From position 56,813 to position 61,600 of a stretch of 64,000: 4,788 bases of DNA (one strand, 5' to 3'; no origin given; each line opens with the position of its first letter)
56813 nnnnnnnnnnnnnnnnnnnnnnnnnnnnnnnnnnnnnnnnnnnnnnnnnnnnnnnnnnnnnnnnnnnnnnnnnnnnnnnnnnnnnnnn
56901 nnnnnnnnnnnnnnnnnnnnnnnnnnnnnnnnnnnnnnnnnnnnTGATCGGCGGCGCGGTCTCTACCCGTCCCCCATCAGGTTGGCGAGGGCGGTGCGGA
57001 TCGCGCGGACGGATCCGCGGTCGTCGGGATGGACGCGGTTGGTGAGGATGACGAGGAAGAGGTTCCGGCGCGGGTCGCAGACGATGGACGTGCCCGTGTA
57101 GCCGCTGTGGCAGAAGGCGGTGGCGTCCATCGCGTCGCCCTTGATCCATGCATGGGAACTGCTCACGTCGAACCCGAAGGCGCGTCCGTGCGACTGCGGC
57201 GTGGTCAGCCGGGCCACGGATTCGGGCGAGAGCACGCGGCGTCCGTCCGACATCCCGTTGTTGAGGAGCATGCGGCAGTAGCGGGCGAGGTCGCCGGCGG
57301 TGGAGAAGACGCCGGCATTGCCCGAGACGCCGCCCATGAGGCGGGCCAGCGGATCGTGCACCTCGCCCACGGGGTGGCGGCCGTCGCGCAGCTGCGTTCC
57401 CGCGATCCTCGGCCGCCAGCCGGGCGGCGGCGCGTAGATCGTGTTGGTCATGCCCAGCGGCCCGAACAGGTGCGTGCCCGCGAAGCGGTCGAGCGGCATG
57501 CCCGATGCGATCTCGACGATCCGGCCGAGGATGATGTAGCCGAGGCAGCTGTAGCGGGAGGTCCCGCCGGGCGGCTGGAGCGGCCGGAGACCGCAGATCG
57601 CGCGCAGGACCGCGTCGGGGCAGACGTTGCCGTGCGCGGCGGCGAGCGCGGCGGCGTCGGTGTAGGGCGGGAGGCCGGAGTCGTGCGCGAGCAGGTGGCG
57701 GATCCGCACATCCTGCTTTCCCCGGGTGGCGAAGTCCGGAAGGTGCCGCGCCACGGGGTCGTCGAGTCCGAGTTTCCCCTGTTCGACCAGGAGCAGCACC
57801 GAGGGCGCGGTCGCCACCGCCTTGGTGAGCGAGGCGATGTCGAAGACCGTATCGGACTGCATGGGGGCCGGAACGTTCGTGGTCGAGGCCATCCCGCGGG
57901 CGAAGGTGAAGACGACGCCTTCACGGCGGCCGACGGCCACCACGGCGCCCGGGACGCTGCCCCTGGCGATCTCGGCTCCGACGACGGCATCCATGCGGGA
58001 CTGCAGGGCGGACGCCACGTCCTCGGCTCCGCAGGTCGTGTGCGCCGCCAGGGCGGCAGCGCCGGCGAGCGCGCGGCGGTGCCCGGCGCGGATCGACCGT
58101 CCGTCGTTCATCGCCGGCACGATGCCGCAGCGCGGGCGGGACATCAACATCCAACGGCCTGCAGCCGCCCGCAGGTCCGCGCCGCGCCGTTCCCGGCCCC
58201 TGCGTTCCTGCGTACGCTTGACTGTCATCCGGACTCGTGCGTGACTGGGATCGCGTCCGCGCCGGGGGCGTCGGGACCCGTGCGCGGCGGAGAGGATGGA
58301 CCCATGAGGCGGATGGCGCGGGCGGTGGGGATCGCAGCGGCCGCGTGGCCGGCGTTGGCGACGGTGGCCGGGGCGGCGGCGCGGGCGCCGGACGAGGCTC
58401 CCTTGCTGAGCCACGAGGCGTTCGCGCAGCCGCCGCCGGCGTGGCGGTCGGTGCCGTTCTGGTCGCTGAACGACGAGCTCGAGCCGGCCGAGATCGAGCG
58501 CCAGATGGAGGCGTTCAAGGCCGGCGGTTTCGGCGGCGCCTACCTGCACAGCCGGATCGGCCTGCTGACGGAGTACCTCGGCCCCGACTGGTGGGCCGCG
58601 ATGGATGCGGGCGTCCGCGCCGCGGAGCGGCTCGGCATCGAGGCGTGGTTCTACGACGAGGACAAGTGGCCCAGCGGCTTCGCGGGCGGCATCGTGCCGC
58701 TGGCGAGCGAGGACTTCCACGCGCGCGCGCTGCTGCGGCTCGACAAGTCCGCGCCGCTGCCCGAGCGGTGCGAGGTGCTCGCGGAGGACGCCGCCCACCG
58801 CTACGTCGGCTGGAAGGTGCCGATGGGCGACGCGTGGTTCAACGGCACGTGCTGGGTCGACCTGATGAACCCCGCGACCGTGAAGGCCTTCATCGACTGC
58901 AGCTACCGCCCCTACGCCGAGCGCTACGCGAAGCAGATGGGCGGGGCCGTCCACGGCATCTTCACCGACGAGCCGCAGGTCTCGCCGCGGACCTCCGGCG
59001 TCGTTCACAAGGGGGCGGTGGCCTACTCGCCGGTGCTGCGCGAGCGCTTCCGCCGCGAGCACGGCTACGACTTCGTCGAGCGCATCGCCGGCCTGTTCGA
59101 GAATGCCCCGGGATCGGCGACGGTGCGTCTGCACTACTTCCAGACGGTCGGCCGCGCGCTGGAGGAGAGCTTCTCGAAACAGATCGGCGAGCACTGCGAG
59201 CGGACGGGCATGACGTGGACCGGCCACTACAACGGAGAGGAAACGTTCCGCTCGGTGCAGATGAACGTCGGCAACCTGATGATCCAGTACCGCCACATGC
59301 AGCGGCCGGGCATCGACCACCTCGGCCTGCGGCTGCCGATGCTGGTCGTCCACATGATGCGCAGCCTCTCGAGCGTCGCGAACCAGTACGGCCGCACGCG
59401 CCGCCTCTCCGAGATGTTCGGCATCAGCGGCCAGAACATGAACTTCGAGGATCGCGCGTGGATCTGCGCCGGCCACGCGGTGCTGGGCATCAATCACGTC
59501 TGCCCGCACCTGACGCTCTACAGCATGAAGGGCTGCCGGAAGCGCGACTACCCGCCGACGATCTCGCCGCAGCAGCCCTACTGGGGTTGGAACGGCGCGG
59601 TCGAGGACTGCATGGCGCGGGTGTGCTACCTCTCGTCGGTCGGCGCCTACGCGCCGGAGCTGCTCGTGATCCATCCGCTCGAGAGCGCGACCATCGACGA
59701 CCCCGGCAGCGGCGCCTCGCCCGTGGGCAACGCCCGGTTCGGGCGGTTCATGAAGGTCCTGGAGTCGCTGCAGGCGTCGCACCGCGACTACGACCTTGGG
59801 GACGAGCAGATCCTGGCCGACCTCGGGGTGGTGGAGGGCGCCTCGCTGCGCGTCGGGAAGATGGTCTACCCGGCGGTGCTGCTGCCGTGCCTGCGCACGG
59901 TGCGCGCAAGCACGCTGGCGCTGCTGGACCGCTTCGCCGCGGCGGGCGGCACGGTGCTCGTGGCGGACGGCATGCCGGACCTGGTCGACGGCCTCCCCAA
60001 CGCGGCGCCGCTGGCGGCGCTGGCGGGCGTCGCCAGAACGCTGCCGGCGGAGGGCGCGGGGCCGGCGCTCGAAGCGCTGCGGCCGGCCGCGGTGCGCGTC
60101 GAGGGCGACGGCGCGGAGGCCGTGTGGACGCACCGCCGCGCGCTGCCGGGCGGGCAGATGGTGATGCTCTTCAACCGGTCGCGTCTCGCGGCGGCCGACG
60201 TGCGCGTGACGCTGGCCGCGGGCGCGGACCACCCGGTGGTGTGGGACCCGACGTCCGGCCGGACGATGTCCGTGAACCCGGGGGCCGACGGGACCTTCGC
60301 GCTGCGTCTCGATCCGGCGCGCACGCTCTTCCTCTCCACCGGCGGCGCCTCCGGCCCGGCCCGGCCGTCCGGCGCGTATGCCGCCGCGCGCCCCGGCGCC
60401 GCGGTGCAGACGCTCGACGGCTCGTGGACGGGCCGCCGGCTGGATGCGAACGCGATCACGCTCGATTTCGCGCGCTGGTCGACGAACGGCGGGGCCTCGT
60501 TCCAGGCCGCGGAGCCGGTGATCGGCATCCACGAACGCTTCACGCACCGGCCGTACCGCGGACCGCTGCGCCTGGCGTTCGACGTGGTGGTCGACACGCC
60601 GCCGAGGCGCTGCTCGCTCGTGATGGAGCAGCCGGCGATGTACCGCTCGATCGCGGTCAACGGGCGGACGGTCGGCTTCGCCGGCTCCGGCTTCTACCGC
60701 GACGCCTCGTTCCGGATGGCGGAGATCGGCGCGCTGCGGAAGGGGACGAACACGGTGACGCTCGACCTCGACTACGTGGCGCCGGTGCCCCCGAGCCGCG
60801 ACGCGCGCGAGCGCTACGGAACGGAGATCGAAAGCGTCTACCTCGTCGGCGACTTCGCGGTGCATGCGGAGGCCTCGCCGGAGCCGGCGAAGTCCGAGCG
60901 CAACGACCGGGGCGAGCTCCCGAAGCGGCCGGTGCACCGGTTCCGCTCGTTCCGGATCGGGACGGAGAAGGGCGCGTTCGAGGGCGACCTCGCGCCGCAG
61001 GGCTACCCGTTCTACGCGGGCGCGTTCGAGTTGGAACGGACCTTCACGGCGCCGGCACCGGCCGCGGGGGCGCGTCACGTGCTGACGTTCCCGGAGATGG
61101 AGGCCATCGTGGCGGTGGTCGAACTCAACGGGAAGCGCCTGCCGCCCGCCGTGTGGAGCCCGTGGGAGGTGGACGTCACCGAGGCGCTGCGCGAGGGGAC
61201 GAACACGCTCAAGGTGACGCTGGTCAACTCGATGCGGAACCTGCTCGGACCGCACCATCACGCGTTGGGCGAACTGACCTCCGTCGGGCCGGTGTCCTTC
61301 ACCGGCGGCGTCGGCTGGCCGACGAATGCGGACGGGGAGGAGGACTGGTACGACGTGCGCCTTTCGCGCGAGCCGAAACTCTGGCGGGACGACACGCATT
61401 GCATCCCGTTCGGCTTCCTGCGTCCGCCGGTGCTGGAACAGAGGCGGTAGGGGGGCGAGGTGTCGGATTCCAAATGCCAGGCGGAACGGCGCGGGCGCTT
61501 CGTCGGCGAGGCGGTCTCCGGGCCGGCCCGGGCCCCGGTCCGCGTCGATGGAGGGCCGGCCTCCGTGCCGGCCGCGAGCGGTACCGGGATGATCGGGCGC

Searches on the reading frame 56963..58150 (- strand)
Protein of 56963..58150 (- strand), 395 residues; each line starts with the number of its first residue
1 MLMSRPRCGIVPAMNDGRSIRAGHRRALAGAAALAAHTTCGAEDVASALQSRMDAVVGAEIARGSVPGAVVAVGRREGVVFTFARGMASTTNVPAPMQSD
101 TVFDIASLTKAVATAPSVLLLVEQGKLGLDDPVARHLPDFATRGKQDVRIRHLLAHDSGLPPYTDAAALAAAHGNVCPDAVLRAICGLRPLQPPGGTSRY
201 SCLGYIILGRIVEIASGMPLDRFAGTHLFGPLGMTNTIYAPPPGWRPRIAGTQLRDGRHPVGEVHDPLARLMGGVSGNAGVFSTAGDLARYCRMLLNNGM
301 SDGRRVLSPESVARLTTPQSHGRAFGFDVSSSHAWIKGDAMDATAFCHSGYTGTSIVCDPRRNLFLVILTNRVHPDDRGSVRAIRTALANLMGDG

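Call 47: search_protein_families(library=pfam, proteins=[window:56963-58150:-], max_evalue=0.001)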
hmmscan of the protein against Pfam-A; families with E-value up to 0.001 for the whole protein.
window:56963-58150:- (395 aa): 1 family
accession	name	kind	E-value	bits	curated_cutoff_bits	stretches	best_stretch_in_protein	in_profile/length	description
PF00144.29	Beta-lactamase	-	2.8e-73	247.4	27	1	54-389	2-327/329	Beta-lactamase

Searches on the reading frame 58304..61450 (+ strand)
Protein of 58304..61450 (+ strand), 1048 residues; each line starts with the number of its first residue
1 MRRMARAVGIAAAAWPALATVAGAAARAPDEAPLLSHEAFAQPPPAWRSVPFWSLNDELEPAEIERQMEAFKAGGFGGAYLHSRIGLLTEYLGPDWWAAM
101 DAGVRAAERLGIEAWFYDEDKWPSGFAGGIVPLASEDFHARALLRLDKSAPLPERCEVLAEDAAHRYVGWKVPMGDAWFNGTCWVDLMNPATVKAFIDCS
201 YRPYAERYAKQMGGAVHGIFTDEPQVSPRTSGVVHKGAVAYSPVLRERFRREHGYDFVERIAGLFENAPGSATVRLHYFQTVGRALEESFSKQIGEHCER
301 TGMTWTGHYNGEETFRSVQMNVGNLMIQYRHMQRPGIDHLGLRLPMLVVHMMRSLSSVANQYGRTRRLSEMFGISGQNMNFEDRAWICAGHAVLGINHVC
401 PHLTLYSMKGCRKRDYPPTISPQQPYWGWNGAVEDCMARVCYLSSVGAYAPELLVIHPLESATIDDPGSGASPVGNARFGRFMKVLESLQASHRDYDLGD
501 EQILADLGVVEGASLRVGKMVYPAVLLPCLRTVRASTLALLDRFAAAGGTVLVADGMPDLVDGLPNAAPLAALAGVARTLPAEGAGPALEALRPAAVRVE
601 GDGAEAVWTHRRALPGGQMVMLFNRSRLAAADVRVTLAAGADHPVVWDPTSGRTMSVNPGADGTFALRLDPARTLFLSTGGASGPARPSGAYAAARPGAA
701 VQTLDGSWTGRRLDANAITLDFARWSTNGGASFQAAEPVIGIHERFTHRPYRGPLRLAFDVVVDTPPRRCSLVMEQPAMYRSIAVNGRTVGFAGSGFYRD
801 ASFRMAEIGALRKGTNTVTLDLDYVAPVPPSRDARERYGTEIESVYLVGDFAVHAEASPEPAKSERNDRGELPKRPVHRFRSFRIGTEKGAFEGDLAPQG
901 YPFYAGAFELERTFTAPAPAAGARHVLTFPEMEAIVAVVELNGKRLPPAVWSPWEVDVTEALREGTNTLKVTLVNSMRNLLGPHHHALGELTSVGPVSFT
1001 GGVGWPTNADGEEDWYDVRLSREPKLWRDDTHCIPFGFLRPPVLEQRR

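Call 47: search_protein_families(library=pfam, proteins=[window:58304-61450:+], max_evalue=0.001)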
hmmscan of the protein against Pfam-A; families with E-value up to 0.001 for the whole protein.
window:58304-61450:+ (1048 aa): 3 families
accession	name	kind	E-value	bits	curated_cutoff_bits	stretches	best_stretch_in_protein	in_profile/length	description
PF22666.2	Glyco_hydro_2_N2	-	3.6e-05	24.3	27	1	908-978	50-122/167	Glycosyl hydrolase 2 galactose-binding domain-like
PF11941.14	DUF3459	-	0.00051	20.8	22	0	587-631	13-54/90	Domain of unknown function (DUF3459)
PF17132.9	Glyco_hydro_106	-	0.00092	18.2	29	0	185-323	268-402/743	alpha-L-rhamnosidase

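Call 83: search_protein_families(library=ncbifam, proteins=[window:58304-61447:+], max_evalue=0.01)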
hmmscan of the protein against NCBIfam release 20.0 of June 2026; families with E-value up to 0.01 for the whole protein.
window:58304-61447:+ (1048 aa): 2 families
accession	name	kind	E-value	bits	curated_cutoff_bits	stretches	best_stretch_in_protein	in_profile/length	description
NF045579.1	rhamnoside_JR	domain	2.4e-09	37.4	50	1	900-980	34-115/123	glycosylhydrolase-like jelly roll fold domain-containing protein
NF049897.1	AlphaRhamBT4145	equivalog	9.6e-08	30.5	1300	1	395-565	404-581/897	alpha-L-rhamnosidase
